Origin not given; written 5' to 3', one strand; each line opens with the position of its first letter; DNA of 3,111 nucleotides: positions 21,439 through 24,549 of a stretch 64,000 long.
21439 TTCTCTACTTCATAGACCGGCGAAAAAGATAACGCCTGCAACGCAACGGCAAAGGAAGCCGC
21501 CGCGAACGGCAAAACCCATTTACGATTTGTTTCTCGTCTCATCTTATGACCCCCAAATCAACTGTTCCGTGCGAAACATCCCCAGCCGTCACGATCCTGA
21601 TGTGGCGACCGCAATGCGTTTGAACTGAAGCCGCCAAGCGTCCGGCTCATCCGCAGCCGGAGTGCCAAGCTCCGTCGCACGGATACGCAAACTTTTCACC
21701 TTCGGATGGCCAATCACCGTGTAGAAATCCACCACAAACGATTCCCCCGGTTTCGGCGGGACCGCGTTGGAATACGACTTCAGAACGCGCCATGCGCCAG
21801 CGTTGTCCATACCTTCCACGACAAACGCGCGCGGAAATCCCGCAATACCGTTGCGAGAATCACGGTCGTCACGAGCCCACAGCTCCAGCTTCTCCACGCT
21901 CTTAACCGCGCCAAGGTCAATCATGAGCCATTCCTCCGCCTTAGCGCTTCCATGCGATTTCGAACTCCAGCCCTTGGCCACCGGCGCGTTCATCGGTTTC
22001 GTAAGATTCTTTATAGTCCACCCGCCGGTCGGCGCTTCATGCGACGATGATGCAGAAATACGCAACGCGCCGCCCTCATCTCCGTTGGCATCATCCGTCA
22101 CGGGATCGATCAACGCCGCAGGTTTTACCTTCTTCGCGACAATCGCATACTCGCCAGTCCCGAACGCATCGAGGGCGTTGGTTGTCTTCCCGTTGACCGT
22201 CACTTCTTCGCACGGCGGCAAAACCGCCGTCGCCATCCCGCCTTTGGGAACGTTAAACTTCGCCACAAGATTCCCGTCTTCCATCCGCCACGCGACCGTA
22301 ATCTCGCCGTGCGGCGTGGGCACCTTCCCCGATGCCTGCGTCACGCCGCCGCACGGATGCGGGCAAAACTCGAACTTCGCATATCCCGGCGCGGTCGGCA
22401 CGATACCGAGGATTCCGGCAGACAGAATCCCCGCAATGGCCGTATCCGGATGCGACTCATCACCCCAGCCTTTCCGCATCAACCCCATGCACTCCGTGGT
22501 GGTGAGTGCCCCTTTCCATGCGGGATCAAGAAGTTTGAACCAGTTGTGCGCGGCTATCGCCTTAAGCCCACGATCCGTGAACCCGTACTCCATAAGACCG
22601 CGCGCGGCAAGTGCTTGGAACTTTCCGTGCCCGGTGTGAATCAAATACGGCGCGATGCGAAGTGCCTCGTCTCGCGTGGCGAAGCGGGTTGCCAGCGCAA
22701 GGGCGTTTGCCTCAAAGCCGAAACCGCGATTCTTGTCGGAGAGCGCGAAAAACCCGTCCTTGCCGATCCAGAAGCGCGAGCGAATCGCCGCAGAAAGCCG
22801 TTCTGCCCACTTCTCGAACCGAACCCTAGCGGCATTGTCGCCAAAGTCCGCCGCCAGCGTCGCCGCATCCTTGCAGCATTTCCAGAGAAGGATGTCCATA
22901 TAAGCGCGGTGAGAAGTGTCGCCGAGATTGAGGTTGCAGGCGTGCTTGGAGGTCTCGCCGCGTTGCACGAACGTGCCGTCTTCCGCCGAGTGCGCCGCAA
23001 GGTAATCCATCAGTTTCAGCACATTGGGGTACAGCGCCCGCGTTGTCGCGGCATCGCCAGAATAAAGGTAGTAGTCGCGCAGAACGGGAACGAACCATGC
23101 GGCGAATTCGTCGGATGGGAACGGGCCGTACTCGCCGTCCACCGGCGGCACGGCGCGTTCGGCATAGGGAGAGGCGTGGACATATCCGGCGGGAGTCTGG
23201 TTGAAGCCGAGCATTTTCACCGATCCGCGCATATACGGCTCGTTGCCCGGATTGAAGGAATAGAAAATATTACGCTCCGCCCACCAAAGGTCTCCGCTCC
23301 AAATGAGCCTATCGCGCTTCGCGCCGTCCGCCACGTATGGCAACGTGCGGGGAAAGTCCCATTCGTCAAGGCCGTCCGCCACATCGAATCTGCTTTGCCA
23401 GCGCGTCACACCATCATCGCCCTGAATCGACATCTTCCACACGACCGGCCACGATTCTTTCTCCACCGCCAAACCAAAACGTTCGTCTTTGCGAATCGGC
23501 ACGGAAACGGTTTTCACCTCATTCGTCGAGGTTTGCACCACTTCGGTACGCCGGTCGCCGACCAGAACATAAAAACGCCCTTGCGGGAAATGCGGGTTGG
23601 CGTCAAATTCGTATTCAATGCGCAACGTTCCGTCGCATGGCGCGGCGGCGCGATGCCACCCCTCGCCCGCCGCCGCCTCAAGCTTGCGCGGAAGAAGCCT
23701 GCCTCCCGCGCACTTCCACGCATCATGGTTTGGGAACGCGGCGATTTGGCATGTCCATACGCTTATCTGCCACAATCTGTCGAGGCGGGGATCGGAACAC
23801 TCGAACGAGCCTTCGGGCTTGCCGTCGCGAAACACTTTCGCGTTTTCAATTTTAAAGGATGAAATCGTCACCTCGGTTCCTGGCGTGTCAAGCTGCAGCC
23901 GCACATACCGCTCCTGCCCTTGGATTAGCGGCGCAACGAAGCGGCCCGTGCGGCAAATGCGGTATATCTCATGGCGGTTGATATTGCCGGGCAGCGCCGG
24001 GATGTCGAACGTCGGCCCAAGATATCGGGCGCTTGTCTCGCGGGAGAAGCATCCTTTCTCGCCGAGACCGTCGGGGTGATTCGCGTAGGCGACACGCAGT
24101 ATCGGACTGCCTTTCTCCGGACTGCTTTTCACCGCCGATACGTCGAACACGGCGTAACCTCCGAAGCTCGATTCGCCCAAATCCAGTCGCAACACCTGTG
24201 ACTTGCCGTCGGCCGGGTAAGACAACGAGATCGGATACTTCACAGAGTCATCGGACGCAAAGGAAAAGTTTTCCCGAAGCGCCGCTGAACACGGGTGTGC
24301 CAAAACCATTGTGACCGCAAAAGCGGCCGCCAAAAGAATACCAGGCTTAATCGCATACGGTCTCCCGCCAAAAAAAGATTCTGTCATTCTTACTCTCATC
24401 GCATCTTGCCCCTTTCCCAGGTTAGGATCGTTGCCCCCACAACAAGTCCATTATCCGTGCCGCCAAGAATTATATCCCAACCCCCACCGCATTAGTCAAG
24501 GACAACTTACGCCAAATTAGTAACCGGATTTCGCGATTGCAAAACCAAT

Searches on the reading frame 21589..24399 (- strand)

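Call 50: search_protein_families(library=ncbifam, proteins=[window:21589-24399:-], max_evalue=0.001)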
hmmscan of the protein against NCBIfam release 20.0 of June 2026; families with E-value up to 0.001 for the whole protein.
window:21589-24399:- (936 aa): 2 families
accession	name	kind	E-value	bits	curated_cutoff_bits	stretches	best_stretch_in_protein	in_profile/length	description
NF041573.1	rhamnosid_Stmyc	equivalog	9.3e-08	30.3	1720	1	659-741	924-1006/1028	alpha-L-rhamnosidase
NF041572.1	rhamnosid_Flavobac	equivalog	3e-07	28.9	1800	1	669-743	842-918/946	alpha-L-rhamnosidase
